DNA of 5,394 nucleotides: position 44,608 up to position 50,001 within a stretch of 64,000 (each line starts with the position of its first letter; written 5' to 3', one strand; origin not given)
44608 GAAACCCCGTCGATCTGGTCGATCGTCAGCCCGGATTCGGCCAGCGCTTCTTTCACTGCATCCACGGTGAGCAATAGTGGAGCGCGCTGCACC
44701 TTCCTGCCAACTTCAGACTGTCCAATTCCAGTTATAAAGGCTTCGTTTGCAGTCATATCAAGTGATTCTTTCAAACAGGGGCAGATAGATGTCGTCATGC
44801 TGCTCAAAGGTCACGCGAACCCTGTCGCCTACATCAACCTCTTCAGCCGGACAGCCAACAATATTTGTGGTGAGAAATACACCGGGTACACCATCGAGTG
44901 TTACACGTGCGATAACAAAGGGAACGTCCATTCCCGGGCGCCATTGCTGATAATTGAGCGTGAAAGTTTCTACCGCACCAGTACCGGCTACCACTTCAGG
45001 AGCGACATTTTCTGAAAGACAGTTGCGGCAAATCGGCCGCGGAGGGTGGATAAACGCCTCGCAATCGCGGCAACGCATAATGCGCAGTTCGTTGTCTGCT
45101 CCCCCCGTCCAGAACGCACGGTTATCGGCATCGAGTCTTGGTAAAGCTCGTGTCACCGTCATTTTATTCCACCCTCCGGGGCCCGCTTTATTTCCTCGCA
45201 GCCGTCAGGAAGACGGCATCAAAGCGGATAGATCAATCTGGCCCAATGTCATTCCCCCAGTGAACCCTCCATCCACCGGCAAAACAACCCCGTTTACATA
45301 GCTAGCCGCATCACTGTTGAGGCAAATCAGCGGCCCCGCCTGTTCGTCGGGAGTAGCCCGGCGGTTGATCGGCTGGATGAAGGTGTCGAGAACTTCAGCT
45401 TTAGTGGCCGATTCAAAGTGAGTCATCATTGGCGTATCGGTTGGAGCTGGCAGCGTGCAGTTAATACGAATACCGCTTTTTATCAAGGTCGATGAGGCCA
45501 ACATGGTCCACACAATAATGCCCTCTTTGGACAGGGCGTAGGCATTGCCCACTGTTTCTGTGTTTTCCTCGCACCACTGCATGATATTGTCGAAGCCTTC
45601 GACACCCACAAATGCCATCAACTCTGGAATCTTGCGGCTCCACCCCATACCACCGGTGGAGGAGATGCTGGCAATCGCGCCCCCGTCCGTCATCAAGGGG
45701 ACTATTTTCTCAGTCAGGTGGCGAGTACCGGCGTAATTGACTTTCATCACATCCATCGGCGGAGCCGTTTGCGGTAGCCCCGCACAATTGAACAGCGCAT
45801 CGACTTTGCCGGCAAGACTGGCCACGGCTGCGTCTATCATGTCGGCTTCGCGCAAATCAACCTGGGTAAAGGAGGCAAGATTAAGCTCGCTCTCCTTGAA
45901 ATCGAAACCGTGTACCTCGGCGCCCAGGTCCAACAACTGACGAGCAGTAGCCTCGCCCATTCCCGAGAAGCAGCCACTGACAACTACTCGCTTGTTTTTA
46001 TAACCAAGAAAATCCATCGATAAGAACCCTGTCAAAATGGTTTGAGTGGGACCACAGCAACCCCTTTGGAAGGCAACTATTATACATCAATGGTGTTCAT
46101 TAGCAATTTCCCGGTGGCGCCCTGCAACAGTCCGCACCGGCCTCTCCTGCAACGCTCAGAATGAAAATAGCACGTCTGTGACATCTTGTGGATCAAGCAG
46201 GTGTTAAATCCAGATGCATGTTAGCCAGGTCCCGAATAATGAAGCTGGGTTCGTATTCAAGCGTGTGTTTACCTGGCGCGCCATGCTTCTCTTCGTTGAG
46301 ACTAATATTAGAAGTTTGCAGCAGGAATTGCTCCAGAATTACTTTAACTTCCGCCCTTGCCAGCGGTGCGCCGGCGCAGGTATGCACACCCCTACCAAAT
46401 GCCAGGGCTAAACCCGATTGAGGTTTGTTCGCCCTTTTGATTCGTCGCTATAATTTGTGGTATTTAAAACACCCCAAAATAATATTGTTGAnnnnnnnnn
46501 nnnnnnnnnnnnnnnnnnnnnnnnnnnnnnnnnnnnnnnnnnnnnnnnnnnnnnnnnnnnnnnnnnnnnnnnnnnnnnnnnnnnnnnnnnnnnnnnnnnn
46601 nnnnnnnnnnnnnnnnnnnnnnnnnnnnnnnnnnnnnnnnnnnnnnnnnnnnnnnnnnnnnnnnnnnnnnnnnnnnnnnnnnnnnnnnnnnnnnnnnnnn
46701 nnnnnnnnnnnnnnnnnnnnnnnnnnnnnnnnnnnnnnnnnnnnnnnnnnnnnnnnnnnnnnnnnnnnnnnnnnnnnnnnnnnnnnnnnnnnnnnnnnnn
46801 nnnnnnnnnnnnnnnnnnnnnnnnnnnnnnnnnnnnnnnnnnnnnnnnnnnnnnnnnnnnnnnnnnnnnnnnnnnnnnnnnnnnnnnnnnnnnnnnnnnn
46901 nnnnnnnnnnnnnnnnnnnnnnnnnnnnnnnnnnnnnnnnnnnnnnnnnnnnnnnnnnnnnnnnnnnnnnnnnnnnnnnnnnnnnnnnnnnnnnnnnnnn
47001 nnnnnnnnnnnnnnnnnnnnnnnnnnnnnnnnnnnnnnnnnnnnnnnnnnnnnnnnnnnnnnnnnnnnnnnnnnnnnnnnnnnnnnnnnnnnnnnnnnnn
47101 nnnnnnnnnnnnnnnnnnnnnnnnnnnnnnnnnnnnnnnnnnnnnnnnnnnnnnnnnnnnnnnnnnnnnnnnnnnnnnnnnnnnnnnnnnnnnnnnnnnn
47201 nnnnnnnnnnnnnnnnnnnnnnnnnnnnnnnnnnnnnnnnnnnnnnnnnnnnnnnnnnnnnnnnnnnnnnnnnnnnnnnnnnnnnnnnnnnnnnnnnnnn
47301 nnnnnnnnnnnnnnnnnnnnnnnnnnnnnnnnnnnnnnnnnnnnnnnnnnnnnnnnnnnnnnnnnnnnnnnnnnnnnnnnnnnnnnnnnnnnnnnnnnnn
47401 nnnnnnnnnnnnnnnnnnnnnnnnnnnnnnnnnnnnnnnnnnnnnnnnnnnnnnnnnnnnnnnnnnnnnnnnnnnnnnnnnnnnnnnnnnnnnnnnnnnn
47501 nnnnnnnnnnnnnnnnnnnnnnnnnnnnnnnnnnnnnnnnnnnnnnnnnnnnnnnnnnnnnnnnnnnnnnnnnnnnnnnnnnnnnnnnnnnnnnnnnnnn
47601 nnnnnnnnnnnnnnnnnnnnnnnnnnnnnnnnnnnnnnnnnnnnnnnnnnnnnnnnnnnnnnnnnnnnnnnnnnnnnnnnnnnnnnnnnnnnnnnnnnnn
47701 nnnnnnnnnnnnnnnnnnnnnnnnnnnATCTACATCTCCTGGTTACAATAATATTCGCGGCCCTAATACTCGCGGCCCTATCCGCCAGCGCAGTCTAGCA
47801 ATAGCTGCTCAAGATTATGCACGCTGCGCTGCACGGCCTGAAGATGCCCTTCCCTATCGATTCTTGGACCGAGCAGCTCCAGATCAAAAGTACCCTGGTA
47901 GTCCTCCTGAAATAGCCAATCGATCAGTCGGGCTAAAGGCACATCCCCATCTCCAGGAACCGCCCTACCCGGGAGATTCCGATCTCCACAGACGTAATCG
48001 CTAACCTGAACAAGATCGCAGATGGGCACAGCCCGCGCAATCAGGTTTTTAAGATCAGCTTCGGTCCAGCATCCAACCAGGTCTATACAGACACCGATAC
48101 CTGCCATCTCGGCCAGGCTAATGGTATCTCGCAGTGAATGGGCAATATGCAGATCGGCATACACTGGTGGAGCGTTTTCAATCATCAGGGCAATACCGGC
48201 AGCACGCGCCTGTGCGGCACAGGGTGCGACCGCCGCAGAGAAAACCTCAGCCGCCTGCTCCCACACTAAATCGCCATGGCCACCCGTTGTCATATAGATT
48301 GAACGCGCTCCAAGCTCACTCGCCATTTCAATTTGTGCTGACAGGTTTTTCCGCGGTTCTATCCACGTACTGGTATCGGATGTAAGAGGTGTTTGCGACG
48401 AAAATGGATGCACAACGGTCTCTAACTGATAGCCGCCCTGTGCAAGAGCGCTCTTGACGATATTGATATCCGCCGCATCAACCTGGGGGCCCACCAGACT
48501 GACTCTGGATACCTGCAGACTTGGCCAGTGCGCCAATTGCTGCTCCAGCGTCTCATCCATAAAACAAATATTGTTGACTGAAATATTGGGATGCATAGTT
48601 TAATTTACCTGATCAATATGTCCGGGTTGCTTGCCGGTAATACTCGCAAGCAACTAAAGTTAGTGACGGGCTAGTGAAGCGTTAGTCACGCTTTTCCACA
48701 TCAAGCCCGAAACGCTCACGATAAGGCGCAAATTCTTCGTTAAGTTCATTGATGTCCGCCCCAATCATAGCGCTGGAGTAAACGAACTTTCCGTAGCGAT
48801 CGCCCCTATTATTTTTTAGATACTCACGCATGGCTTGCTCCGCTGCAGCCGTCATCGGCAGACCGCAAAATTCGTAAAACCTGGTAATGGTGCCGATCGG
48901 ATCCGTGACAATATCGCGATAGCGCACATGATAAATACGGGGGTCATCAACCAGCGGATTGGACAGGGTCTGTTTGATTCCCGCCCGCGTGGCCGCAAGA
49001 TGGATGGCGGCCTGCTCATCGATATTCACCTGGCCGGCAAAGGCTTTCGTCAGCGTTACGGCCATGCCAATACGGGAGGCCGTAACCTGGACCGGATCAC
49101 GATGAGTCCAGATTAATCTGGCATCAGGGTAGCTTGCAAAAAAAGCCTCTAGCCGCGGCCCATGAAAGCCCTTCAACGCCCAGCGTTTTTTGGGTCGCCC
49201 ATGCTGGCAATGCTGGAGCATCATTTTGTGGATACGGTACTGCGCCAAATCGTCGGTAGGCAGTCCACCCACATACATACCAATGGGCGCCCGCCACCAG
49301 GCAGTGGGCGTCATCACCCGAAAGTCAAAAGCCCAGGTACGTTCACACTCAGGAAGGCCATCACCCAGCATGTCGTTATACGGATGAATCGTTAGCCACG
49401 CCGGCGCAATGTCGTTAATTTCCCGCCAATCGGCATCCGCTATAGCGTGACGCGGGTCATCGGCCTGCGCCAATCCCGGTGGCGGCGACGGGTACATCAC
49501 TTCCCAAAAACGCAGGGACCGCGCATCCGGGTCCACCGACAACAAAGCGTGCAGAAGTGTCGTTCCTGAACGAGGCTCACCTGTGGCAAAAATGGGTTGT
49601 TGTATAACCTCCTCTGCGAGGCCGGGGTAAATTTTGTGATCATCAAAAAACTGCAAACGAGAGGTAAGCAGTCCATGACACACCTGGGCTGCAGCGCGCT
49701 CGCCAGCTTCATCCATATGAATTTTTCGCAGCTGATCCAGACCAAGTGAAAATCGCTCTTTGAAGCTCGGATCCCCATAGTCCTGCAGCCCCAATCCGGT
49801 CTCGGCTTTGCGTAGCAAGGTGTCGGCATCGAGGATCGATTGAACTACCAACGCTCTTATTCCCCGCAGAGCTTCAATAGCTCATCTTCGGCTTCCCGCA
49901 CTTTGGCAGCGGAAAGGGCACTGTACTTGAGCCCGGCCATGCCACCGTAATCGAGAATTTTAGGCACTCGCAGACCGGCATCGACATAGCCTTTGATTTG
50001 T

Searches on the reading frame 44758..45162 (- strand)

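Call 17: search_protein_families(library=pfam, proteins=[window:44758-45162:-])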
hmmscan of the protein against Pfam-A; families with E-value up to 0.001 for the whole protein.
window:44758-45162:- (134 aa): 2 families
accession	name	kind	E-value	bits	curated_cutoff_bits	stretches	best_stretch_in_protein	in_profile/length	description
PF01796.24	OB_ChsH2_C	-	5.9e-15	55.4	27.1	1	58-120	4-65/65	ChsH2, C-terminal OB-fold domain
PF12172.15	zf-ChsH2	-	5.5e-13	48.9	23.2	1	18-53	1-36/37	ChsH2, rubredoxin-like zinc ribbon domain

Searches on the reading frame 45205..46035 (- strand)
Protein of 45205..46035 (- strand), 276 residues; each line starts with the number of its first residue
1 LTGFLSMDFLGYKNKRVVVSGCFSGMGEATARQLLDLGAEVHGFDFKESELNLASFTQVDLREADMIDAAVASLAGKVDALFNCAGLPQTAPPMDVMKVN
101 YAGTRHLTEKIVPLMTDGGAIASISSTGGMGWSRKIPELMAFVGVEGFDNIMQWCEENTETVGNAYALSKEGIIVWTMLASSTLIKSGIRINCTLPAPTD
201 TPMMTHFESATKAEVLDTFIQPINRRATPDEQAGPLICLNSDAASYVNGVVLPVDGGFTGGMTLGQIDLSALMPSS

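Call 14: search_protein_families(library=pfam, proteins=[window:45205-46035:-])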
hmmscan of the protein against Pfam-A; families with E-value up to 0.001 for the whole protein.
window:45205-46035:- (276 aa): 3 families
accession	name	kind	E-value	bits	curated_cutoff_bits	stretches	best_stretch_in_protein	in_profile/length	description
PF13561.12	adh_short_C2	-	1.8e-27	96.9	27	2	162-259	139-236/236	Enoyl-(Acyl carrier protein) reductase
PF00106.31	adh_short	-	5e-21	75.5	26.6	2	15-130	1-141/195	short chain dehydrogenase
PF01370.27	Epimerase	-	3.2e-06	27.2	20.9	1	18-112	2-103/240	NAD dependent epimerase/dehydratase family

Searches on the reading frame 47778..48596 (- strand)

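Call 14: search_protein_families(library=pfam, proteins=[window:47778-48596:-])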
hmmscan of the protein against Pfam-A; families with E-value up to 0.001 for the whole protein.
window:47778-48596:- (272 aa): 1 family
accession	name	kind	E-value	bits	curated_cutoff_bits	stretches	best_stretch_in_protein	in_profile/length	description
PF01261.30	AP_endonuc_2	-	8.1e-17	62.2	31.1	1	36-249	22-236/249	Xylose isomerase-like TIM barrel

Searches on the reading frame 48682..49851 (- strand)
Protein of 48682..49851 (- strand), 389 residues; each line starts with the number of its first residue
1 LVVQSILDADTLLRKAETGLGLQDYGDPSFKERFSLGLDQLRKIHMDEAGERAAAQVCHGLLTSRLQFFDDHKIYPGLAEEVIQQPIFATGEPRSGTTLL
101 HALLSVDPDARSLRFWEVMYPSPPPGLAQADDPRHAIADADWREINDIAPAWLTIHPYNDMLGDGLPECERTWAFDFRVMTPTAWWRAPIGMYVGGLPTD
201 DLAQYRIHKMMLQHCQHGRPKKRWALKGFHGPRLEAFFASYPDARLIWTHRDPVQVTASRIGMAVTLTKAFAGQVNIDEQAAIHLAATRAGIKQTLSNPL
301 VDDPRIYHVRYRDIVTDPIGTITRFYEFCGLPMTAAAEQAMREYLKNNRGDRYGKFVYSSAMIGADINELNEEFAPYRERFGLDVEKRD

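Call 14: search_protein_families(library=pfam, proteins=[window:48682-49851:-])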
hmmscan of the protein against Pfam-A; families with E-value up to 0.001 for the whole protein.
window:48682-49851:- (389 aa): 2 families
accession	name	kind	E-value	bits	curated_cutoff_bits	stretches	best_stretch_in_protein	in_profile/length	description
PF13469.12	Sulfotransfer_3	-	7.9e-28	98.6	27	1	86-334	1-215/216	Sulfotransferase family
PF00685.33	Sulfotransfer_1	-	5.8e-08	32.9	22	1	87-347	4-202/255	Sulfotransferase domain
